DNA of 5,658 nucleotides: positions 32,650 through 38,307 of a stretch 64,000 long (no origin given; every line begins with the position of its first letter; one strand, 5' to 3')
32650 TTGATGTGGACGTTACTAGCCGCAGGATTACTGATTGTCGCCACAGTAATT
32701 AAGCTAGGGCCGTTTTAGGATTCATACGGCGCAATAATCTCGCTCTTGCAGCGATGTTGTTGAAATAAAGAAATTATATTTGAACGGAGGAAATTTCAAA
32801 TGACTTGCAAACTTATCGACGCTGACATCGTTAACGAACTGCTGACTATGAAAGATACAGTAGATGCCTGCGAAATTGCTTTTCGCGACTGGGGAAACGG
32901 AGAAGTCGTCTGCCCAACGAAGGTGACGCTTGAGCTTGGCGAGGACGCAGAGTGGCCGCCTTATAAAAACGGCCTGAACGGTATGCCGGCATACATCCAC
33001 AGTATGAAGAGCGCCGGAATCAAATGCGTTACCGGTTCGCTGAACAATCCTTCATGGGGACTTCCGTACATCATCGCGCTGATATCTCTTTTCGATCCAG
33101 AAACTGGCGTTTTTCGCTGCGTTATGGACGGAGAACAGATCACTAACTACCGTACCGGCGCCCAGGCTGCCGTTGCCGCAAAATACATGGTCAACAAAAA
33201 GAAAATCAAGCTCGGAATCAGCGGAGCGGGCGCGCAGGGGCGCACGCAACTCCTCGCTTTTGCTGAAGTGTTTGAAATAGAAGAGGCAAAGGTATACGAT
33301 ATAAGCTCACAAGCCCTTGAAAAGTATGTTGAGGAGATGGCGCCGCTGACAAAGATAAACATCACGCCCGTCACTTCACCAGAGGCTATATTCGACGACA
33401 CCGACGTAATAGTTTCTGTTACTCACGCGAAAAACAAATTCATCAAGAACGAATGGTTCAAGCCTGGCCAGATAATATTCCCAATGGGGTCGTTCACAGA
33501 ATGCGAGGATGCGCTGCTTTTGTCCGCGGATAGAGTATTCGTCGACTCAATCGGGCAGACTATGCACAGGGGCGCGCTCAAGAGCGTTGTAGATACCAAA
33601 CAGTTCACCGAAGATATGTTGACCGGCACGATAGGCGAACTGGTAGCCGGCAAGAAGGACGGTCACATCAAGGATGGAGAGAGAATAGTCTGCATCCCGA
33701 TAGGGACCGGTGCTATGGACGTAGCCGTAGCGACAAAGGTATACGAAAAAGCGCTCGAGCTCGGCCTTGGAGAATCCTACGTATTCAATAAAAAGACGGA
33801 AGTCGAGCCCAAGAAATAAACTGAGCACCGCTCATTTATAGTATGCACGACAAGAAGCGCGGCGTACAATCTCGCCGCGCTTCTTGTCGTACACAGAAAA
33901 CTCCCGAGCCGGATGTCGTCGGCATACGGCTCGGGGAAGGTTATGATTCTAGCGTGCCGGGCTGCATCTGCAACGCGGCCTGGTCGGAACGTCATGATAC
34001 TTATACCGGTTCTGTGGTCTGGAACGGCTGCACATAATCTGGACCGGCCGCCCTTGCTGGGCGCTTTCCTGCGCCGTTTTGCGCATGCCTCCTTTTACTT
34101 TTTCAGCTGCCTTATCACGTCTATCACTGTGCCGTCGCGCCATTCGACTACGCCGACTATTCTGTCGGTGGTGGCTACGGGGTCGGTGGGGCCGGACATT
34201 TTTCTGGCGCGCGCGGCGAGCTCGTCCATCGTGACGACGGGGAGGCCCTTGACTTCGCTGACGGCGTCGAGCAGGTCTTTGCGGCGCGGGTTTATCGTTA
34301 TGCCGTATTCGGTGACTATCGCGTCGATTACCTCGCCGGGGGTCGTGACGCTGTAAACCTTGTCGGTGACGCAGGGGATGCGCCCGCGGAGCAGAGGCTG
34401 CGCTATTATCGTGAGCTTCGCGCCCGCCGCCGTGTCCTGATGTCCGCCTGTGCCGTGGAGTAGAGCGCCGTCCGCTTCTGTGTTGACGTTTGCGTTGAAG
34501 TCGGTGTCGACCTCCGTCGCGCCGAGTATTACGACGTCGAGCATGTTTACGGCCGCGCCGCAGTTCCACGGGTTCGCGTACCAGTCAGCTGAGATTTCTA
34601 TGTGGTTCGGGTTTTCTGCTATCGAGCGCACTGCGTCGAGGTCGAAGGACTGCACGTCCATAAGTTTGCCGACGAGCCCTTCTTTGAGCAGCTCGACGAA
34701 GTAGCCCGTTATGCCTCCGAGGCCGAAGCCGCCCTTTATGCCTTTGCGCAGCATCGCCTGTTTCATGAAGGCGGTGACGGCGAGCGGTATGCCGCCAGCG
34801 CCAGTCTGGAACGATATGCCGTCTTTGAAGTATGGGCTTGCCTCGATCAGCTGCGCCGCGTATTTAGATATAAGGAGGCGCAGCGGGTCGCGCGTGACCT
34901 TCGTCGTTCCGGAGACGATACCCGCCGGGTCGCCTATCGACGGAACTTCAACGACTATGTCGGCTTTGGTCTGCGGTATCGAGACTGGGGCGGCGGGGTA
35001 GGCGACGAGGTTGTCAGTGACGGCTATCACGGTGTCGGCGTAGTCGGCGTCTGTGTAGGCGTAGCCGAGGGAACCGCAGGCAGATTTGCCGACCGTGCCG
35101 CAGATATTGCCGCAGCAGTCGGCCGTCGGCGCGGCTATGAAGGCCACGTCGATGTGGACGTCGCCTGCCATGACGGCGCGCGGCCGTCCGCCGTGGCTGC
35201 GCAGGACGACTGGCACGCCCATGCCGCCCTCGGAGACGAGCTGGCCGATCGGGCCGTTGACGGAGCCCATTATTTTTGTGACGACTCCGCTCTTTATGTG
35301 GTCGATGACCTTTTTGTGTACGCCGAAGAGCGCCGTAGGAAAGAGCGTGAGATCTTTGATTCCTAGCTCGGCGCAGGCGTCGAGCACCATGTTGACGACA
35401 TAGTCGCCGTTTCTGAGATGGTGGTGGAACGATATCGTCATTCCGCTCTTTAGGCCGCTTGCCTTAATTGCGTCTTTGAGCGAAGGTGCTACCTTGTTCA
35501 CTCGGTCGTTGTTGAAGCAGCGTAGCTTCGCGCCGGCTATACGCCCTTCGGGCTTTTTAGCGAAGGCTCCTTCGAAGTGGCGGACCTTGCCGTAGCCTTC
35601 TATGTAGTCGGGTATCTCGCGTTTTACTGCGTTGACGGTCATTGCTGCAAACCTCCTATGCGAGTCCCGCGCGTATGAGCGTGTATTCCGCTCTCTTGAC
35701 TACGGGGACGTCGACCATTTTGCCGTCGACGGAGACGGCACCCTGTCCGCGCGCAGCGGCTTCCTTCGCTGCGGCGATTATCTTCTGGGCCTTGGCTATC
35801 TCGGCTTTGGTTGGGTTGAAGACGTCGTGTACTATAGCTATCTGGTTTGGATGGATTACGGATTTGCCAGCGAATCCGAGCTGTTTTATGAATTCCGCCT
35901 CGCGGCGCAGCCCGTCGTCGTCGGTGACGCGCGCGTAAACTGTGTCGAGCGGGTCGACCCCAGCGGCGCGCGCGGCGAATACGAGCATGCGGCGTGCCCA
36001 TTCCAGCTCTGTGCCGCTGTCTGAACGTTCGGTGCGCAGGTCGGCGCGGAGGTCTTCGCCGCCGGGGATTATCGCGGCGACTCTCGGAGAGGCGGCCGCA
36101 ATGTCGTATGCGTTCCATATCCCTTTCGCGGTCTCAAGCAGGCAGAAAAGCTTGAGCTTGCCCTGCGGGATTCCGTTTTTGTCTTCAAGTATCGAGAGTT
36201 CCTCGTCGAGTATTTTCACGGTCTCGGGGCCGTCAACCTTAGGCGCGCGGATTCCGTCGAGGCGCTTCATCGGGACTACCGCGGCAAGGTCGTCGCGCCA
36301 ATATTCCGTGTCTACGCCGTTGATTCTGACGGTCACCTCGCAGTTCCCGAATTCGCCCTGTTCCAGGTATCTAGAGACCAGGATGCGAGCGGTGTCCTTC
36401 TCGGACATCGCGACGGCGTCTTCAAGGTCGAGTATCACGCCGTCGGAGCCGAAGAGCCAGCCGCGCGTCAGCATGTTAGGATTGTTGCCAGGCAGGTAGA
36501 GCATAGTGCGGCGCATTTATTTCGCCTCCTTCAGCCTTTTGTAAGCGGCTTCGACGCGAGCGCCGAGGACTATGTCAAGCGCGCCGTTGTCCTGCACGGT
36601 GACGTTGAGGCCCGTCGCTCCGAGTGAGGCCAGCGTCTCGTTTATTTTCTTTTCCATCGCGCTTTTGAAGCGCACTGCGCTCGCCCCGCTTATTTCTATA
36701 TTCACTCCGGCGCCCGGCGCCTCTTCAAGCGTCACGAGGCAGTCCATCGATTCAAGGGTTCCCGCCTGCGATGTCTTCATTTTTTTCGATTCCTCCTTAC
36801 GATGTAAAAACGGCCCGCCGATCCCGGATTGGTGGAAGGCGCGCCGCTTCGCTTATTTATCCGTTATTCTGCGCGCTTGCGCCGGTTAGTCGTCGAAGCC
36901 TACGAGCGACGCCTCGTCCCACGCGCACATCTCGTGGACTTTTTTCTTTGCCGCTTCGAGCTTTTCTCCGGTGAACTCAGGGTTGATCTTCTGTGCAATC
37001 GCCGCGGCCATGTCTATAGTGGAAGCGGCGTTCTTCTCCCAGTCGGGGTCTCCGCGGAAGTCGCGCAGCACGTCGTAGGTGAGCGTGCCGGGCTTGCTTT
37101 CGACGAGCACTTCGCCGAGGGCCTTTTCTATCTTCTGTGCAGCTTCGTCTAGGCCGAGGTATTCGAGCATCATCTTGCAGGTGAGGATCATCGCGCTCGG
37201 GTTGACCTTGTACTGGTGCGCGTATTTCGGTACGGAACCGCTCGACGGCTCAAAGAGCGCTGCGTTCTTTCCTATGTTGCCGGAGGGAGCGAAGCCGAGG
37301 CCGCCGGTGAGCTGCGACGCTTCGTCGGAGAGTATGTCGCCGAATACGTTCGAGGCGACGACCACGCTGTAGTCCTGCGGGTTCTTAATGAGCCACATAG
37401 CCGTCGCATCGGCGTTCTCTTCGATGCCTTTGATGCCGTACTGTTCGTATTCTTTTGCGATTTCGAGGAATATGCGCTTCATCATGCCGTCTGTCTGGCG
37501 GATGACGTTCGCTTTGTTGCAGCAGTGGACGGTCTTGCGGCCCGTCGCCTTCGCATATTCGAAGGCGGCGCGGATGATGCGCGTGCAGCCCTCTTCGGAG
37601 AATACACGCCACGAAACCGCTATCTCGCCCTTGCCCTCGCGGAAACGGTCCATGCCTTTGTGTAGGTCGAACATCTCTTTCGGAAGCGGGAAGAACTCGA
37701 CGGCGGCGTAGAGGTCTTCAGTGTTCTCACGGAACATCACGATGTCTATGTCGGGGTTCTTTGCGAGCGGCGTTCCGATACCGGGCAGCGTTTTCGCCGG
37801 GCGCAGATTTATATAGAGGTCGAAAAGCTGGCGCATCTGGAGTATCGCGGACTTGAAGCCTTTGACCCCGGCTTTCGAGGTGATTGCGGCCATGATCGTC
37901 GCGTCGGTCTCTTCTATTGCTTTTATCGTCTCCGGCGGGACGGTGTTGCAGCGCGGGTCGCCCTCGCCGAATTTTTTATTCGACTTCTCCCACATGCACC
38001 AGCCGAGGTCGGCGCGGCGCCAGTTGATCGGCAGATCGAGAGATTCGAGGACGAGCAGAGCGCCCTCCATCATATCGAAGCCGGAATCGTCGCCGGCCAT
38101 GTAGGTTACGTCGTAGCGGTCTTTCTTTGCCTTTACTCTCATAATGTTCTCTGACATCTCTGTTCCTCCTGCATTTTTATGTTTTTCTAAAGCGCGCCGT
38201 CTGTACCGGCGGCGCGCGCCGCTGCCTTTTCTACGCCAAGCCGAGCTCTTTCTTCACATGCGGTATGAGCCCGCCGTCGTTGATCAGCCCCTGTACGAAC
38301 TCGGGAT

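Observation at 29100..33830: Low-GC genomic island: GntR regulator, opine-dehydrogenase-family enzyme, YfcC transporter and OCD/mu-crystallin enzyme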

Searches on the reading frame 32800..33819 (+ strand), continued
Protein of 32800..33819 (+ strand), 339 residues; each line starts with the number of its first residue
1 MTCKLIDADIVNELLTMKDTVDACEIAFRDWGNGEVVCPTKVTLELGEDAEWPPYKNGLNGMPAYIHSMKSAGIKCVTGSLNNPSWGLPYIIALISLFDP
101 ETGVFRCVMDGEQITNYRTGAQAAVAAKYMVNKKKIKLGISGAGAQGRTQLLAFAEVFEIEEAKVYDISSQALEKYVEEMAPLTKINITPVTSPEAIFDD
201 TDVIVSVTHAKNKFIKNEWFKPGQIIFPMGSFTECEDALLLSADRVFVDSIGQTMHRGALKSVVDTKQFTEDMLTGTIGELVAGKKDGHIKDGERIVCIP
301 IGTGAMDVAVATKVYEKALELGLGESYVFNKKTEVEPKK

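Call 96: search_dna_similar(query=window:32800-33819:+, collection=plasmids, mode=protein, max_rows=40, rows=spread)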
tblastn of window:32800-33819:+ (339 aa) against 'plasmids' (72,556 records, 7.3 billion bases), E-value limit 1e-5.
Records with a match: 1174; places in all: 1575; records where one place covers at least 80% of the query: 657.
Best place of each record, by identity: <60% 1174.
By first word of the organism name: Rhizobium 192; Sinorhizobium 138; Ralstonia 132; Agrobacterium 120; Pseudosulfitobacter 46; Streptomyces 45; Paracoccus 40; Klebsiella 36; Leisingera 27; Bacillus 24; and 119 more.
By predicted mobility (MOB-suite, as given by PLSDB): non-mobilizable 621; conjugative 307; mobilizable 246.
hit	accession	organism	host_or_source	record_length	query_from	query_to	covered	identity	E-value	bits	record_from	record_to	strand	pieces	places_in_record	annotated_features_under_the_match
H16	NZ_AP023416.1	Vescimonas fastidiosa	Homo sapiens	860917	5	329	96%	51.7%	2e-97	322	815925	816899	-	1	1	ornithine cyclodeaminase family protein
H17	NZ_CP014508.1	Burkholderia sp. PAMC 28687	Usnea,single cell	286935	15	329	93%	29.7%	4e-35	142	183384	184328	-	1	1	ornithine cyclodeaminase family protein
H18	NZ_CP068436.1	Cupriavidus necator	heavy metal containmented soil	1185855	1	329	97%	27.9%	2e-32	134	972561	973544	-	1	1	none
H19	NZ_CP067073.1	Rhizobium sp. AB2/73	Phyla canescens,cell culture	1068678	19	333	93%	29.1%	2e-26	117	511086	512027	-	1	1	record has no annotation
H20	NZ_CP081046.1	Leisingera aquaemixtae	-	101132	18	327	91%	29.2%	3e-24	110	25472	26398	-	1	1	eutC: ectoine utilization protein EutC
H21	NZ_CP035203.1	Klebsiella pneumoniae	Homo sapiens,stool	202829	4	311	91%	28.9%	2e-23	108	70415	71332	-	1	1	ectoine utilization protein EutC | pyridoxal-phosphate dependent enzyme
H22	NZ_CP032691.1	Rhizobium sp. CCGE532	Phaseolus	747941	19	333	93%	28.1%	5e-25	113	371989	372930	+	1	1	eutC: ectoine utilization protein EutC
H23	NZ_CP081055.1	Leisingera aquaemixtae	-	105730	18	327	91%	28.3%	4e-23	107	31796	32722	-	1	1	eutC: ectoine utilization protein EutC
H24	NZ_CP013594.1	Rhizobium sp. N871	Phaseolus vulgaris,Whole ...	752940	1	329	97%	26.3%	2e-32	134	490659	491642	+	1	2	ornithine cyclodeaminase family protein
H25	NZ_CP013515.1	Rhizobium sp. N1314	Phaseolus vulgaris,Whole ...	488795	1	329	97%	26.0%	2e-31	132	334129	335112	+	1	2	ornithine cyclodeaminase family protein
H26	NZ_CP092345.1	Rhizobium gallicum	Phaseolus vulgaris,Cell culture,nodule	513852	19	324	90%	28.0%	3e-25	114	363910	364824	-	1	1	eutC: ectoine utilization protein EutC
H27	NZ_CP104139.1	Rhizobium sp. WSM1274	Vicia sp.,cell culture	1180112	5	312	91%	27.5%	5e-24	110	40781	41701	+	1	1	record has no annotation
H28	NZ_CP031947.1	Ruegeria sp. AD91A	-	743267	11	337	96%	25.6%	4e-14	81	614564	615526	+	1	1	iminosuccinate reductase BhcD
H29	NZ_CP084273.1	Caballeronia grimmiae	Leptoglossus zonatus,Cell culture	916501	11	327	94%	26.2%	2e-16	88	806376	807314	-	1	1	cyclodeaminase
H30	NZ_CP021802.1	Sinorhizobium meliloti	Medicago sativa,Single Cell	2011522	5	312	91%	26.9%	2e-22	105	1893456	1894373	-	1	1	none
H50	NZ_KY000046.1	Agrobacterium tumefaciens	-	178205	73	290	64%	27.2%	2e-9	67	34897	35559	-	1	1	ornithine cyclodeaminase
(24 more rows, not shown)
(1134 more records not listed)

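Call 97: get_annotated_region(hit=H16, flank=8000)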
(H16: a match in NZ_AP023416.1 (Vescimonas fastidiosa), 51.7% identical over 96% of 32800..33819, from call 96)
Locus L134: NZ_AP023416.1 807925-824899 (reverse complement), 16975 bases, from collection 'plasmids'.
description: Vescimonas fastidiosa strain MM35 plasmid pMM35_01
organism: Vescimonas fastidiosa (NCBI taxid 2714353)
taxonomy: Bacteria; Bacillota; Clostridia; Eubacteriales; Oscillospiraceae; Vescimonas; Vescimonas fastidiosa
host: -; source: Homo sapiens; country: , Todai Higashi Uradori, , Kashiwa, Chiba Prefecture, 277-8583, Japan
typing (MOB-suite, as given by PLSDB): non-mobilizable
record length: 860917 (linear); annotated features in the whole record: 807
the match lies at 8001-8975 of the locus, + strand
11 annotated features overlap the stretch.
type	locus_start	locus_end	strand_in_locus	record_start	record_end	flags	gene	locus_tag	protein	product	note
CDS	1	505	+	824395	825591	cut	-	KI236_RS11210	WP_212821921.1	PLP-dependent aminotransferase family protein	-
CDS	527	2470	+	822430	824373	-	-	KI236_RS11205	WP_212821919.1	NAD(P)/FAD-dependent oxidoreductase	-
CDS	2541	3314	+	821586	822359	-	-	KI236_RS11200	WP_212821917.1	cyclase family protein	-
CDS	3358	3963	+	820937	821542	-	-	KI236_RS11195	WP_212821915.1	peroxidase-related enzyme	-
CDS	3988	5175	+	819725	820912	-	-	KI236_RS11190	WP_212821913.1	aminotransferase class V-fold PLP-dependent enzyme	-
CDS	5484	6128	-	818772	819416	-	-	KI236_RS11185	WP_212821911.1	GntR family transcriptional regulator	-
CDS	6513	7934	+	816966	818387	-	-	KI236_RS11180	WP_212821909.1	sodium:solute symporter family protein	-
CDS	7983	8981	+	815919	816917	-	-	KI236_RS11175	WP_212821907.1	ornithine cyclodeaminase family protein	-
CDS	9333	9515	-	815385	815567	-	-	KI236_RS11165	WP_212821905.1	AbrB/MazE/SpoVT family DNA-binding domain-containing protein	-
CDS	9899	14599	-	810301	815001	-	-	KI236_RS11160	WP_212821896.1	cadherin-like beta sandwich domain-containing protein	-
CDS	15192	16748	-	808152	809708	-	-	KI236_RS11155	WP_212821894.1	hypothetical protein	-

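Call 98: get_annotated_region(hit=H50, flank=1500)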
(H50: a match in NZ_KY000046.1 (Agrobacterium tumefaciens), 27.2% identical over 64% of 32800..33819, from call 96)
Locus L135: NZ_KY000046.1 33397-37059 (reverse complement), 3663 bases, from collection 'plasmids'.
description: Agrobacterium tumefaciens strain CFBP2177 plasmid pTi_CFBP2177, complete sequence
organism: Agrobacterium tumefaciens (NCBI taxid 358)
taxonomy: Bacteria; Pseudomonadota; Alphaproteobacteria; Hyphomicrobiales; Rhizobiaceae; Agrobacterium; Agrobacterium tumefaciens
host: -; source: -; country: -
typing (MOB-suite, as given by PLSDB): non-mobilizable; replicon rep_cluster_490; mating-pair formation MPF_T
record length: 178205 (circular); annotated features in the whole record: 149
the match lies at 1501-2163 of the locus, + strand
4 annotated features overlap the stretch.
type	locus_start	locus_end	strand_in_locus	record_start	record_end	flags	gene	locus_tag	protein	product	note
CDS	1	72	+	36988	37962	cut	rocF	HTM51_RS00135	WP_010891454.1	arginase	GO:0019547 - arginine catabolic process to ornithine [Evidence IEA]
CDS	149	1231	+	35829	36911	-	-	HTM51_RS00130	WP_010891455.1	NAD/NADP octopine/nopaline dehydrogenase family protein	-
CDS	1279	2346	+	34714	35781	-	-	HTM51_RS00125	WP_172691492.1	ornithine cyclodeaminase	-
CDS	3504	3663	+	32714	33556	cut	-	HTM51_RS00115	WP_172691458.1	dioxygenase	GO:0009712 - catechol-containing compound metabolic process [Evidence IEA]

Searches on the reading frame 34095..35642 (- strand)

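Call 5: search_protein_families(library=pfam, proteins=[window:34095-35642:-])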
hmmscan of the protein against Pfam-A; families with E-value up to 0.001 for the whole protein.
window:34095-35642:- (515 aa): 2 families
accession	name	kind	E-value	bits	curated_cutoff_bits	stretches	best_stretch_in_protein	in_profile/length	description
PF04223.18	CitF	-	1.8e-176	588.2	27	1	49-512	2-465/466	Citrate lyase, alpha subunit (CitF)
PF13336.12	AcetylCoA_hyd_C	-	1.8e-05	25.1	23.7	1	350-448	18-123/154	Acetyl-CoA hydrolase/transferase C-terminal domain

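Call 6: search_protein_families(library=ncbifam, proteins=[window:34095-35642:-])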
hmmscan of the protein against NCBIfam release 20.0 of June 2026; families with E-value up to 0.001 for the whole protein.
window:34095-35642:- (515 aa): 1 family
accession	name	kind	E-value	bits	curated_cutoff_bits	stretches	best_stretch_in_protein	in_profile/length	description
TIGR01584.1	citF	equivalog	8.6e-200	664.5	501.45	1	25-514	2-491/492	citrate lyase subunit alpha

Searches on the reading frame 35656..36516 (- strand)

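Call 5: search_protein_families(library=pfam, proteins=[window:35656-36516:-])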
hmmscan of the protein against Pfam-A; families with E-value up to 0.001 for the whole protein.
window:35656-36516:- (286 aa): 2 families
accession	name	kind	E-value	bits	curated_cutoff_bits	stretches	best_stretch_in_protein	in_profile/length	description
PF03328.21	HpcH_HpaI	-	4e-59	200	25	1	3-223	1-221/221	HpcH/HpaI aldolase/citrate lyase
PF15617.12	C-C_Bond_Lyase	-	9e-14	51.8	28.4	1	199-269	236-300/320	C-C_Bond_Lyase of the TIM-Barrel fold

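Call 6: search_protein_families(library=ncbifam, proteins=[window:35656-36516:-])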
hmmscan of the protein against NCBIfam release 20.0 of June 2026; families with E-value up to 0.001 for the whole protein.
window:35656-36516:- (286 aa): 4 families
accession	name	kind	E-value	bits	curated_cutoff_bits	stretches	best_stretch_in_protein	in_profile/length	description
TIGR01588.1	citE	equivalog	1.4e-95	319.6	443.4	1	1-280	2-280/288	citrate (pro-3S)-lyase subunit beta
NF038242.1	RipC_Ccl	equivalog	4.9e-50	170.5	375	1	3-283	2-268/268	itaconate degradation C-C-lyase RipC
NF041626.1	malyCoAlyase_Halo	equivalog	6.6e-19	68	500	1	25-279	35-309/340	L-malyl-CoA/beta-methylmalyl-CoA lyase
NF041315.1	malate_syn_AceB_Halo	equivalog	0.00037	19.3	780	1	83-239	109-273/429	malate synthase AceB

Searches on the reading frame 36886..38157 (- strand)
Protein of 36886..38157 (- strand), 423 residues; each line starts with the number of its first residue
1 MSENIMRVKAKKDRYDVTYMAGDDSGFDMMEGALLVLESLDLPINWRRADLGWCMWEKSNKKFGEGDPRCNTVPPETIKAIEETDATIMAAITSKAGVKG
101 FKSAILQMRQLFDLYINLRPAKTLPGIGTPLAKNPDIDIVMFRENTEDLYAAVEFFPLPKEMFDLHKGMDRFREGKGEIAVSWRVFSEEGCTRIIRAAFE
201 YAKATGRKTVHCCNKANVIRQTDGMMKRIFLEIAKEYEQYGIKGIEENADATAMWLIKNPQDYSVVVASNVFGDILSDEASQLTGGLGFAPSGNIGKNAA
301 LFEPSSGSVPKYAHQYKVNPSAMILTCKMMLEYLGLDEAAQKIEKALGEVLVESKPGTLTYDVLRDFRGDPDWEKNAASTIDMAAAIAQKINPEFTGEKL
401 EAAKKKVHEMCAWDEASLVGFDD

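Call 5: search_protein_families(library=pfam, proteins=[window:36886-38157:-])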
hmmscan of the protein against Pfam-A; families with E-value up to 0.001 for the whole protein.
window:36886-38157:- (423 aa): 1 family
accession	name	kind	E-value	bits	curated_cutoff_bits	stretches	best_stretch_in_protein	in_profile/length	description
PF00180.25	Iso_dh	-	1.9e-76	258.1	27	1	17-366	2-335/348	Isocitrate/isopropylmalate dehydrogenase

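Call 6: search_protein_families(library=ncbifam, proteins=[window:36886-38157:-])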
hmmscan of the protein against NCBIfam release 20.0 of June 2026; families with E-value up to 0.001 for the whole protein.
window:36886-38157:- (423 aa): 16 families
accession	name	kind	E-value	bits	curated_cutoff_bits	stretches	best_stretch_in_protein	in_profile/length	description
NF040626.1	AksF2_Meth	equivalog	1.5e-85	287.4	540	1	15-358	2-310/333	homoisocitrate dehydrogenase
TIGR02088.1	LEU3_arch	subfamily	1.8e-77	260.8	409.8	1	19-355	3-305/324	isopropylmalate/isohomocitrate dehydrogenases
NF040619.1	AksF_Meth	equivalog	9.2e-76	255.1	500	1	71-355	47-325/343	homoisocitrate dehydrogenase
NF006673.0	PRK09222.1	equivalog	1.5e-74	251.8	509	1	14-394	4-344/482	NADP-dependent isocitrate dehydrogenase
NF002898.0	PRK03437.1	equivalog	7.9e-64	216.1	393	1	14-355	4-327/347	3-isopropylmalate dehydrogenase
NF006529.0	PRK08997.1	equivalog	2.1e-62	211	510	1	16-355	5-312/335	isocitrate dehydrogenase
TIGR00183.1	prok_nadp_idh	equivalog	1.1e-59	202.4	567.3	1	17-370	29-400/417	isocitrate dehydrogenase (NADP(+))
TIGR02924.1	ICDH_alpha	equivalog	7.7e-57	193.4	561.35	1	17-393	3-339/473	isocitrate dehydrogenase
TIGR00175.1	mito_nad_idh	equivalog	9.8e-57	192.6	432.4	2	182-357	139-313/334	isocitrate dehydrogenase (NAD(+))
NF005425.0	PRK07006.1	equivalog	2.1e-53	181.6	490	1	17-368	29-398/416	NADP-dependent isocitrate dehydrogenase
TIGR02089.1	TTC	equivalog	2.3e-51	174.8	470.4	1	70-353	54-328/352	tartrate dehydrogenase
NF006048.0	PRK08194.1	equivalog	1.5e-47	162.4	501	1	71-353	55-325/352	tartrate dehydrogenase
TIGR00169.1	leuB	equivalog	6.4e-47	160.3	353.2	1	17-356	2-328/349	3-isopropylmalate dehydrogenase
NF005036.0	PRK06451.1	equivalog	1.2e-46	159.3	484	1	17-355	26-381/412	NADP-dependent isocitrate dehydrogenase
NF005610.0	PRK07362.1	equivalog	3.9e-45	154.4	585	2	255-367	345-454/474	NADP-dependent isocitrate dehydrogenase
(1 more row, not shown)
